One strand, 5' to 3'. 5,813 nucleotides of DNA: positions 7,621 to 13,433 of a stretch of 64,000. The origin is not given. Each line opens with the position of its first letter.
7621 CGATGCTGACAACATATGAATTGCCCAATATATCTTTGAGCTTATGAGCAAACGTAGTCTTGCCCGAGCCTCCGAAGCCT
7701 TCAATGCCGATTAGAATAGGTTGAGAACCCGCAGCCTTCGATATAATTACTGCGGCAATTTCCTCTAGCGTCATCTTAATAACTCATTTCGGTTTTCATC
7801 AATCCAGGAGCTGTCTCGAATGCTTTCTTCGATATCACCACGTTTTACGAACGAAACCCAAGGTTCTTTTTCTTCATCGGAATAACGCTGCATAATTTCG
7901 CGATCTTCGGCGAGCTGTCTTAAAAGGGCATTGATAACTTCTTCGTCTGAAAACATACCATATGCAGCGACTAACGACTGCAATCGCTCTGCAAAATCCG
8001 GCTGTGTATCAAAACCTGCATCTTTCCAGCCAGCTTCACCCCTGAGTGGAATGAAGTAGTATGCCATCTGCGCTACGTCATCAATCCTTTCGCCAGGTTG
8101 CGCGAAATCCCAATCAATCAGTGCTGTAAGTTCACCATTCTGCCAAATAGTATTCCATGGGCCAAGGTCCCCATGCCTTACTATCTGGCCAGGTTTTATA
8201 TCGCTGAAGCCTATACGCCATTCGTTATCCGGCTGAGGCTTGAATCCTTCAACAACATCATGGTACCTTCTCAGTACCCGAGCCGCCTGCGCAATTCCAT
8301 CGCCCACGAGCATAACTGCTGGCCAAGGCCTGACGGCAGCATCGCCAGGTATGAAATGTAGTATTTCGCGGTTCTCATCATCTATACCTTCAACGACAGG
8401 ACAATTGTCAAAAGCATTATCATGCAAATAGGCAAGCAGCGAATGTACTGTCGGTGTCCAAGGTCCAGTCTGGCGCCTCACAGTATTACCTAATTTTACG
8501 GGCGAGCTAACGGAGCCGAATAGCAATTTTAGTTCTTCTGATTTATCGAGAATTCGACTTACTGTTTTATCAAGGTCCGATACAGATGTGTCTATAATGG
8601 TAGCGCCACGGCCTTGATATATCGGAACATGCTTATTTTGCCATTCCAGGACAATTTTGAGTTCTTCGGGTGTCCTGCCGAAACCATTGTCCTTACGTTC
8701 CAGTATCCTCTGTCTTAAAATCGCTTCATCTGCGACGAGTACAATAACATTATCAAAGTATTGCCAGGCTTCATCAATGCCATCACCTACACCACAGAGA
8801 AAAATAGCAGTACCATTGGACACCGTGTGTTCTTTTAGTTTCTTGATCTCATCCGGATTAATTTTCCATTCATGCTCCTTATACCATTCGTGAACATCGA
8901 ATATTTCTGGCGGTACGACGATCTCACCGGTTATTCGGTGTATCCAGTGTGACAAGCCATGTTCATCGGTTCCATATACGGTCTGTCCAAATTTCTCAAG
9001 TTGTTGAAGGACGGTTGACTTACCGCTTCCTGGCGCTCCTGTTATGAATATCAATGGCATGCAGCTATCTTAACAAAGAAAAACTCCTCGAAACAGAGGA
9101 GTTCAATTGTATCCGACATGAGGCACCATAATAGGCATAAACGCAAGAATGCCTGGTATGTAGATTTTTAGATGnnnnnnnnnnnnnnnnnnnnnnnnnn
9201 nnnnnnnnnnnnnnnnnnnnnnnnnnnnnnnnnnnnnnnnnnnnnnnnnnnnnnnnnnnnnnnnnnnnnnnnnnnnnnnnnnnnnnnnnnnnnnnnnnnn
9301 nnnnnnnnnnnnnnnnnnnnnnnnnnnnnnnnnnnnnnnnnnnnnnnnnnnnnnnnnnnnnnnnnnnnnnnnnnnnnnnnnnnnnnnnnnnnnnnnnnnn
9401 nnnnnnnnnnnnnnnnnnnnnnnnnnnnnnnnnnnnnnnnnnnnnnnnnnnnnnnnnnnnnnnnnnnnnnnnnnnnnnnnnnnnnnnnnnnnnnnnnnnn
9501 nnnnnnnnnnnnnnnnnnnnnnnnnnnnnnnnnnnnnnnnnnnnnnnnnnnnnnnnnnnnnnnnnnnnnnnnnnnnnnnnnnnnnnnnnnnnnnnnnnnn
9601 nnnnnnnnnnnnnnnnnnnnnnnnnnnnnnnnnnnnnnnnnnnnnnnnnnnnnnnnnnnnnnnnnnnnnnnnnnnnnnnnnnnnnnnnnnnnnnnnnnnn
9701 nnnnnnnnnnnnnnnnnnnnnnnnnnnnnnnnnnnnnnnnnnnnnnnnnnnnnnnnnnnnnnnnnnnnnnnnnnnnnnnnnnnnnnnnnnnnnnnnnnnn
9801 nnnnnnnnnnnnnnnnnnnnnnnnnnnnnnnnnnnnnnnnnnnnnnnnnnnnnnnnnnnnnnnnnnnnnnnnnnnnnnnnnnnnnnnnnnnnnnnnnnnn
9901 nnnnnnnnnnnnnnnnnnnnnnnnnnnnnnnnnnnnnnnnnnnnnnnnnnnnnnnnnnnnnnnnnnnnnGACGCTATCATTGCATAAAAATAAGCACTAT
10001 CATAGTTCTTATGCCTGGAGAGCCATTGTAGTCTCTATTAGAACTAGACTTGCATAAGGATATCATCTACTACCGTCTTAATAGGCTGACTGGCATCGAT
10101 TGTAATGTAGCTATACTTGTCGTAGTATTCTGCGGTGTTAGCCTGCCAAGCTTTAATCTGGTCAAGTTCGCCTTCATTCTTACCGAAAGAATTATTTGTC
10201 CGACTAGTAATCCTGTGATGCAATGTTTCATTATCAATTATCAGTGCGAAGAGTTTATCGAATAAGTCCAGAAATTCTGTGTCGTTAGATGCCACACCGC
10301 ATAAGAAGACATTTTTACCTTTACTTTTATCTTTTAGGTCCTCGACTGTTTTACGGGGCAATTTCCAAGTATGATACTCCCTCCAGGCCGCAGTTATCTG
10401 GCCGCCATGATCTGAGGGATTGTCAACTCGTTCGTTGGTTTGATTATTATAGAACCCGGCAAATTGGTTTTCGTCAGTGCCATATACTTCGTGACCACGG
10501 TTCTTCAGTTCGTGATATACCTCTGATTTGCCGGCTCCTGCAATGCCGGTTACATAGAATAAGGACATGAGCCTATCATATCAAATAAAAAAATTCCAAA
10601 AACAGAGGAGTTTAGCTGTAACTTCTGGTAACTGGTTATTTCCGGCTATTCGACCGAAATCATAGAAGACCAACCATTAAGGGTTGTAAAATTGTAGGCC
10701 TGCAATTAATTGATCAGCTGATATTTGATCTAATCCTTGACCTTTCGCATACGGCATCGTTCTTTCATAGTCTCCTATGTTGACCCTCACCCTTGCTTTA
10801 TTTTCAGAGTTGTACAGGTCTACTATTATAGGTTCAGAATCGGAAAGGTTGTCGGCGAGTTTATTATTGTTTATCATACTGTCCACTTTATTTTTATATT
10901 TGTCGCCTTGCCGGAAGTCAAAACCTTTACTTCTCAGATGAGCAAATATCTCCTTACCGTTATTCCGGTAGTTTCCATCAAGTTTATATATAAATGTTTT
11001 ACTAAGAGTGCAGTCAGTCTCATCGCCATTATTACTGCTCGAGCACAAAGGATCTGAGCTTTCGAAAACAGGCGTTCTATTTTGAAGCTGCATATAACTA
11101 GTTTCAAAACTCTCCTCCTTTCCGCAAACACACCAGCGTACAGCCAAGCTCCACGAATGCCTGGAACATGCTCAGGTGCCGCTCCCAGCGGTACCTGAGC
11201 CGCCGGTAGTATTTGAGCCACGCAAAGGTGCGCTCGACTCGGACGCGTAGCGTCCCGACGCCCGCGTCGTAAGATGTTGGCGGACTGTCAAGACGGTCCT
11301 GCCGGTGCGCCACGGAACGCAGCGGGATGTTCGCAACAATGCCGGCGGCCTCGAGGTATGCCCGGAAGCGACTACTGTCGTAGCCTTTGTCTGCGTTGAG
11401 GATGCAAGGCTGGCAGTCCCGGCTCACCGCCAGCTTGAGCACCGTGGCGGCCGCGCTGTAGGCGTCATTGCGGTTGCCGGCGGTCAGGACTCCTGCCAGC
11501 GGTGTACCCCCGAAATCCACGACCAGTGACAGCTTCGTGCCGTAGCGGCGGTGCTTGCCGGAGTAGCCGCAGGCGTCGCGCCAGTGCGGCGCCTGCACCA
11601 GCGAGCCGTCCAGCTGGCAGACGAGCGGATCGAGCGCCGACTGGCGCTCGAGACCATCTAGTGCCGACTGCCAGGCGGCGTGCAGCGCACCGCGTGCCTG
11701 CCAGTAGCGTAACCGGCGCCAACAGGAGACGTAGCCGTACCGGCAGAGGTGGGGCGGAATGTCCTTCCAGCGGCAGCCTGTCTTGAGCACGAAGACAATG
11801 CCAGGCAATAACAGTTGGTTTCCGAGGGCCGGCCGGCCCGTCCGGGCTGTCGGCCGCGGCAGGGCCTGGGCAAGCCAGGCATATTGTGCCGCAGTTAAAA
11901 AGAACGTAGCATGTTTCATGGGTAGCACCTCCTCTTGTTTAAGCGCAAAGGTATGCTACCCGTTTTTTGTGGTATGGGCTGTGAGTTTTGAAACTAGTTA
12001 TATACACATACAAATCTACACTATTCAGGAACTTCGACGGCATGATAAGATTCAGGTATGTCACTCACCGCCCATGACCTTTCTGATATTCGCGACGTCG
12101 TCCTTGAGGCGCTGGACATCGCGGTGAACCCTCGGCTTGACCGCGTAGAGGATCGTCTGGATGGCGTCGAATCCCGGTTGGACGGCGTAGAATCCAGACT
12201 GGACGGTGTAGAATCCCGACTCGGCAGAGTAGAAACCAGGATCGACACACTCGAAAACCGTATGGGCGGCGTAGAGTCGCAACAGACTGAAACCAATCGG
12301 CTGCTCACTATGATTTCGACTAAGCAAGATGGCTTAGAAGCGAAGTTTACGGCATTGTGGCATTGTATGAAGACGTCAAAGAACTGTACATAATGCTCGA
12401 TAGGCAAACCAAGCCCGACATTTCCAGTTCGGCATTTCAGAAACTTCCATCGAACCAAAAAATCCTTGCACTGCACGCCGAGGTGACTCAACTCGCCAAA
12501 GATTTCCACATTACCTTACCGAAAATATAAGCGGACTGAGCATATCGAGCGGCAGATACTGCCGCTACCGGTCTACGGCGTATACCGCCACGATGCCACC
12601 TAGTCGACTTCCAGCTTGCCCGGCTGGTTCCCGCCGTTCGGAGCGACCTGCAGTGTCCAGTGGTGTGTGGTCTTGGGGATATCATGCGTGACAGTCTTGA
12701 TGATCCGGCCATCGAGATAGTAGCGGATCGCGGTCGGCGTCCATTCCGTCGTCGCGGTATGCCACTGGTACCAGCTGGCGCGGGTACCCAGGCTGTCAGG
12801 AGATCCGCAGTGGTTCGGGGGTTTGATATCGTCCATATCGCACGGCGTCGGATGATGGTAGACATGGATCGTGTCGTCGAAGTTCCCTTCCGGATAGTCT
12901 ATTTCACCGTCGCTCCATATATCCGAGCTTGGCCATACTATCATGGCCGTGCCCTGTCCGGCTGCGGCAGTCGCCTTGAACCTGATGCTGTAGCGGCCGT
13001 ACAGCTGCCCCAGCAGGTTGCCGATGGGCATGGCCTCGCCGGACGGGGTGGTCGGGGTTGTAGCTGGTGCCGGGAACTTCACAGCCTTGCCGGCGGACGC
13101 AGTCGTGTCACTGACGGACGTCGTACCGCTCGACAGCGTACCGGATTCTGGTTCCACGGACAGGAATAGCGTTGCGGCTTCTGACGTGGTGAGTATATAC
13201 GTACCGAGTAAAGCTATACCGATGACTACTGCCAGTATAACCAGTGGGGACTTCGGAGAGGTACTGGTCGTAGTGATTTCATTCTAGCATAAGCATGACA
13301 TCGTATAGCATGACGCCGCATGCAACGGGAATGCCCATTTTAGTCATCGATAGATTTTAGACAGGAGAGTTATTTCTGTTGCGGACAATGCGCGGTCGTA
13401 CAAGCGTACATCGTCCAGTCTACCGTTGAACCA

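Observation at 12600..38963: One ~35-aa N-terminal cassette is shared by nine otherwise unrelated secreted proteins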

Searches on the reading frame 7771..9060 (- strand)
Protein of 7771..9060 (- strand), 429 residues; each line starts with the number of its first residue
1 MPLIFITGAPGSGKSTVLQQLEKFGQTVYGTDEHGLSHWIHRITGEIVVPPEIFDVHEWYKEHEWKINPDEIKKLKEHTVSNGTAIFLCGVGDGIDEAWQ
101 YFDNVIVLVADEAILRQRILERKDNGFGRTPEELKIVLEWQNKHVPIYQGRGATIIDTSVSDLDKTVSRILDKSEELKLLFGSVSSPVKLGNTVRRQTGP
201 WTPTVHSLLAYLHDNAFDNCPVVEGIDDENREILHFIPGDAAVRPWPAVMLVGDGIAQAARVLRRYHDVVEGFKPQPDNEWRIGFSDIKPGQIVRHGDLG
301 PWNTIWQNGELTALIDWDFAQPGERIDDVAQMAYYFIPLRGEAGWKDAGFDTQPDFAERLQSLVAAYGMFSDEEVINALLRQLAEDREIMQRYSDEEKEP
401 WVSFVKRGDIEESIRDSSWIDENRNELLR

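Call 16: search_protein_families(library=pfam, proteins=[window:7771-9060:-], max_evalue=0.001)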
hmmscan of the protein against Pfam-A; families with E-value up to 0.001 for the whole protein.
window:7771-9060:- (429 aa): 6 families
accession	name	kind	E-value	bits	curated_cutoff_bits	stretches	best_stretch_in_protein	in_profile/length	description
PF01636.29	APH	-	1.3e-10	41.9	23.2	1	293-346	169-222/239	Phosphotransferase enzyme family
PF13238.12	AAA_18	-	1.4e-09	38.9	29.4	1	4-125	1-114/128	AAA domain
PF08433.16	KTI12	-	0.00018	21.6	22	1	1-24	1-24/271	Chromatin associated protein KTI12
PF13671.12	AAA_33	-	0.00021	22.1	27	0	3-23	1-22/143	AAA domain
PF13521.12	AAA_28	-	0.0004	21.1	27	0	4-33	2-30/164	AAA domain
PF13191.12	AAA_16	-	0.00098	20.1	32.6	0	2-31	25-59/167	AAA ATPase domain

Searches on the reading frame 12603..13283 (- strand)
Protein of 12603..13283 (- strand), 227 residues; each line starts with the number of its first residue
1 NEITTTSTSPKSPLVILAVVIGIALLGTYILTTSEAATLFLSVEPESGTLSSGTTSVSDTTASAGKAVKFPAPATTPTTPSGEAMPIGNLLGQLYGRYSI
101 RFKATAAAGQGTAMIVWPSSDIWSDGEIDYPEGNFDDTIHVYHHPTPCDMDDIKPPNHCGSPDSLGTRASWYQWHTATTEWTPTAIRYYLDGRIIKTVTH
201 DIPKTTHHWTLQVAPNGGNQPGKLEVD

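Call 6: search_protein_families(library=pfam, proteins=[window:12603-13283:-], max_evalue=0.01)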
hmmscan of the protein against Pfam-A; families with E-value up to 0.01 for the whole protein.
window:12603-13283:- (227 aa): 1 family
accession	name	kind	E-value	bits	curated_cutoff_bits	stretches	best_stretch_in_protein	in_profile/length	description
PF00722.28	Glyco_hydro_16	-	6.1e-08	32.8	22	1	93-203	40-140/175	Glycosyl hydrolases family 16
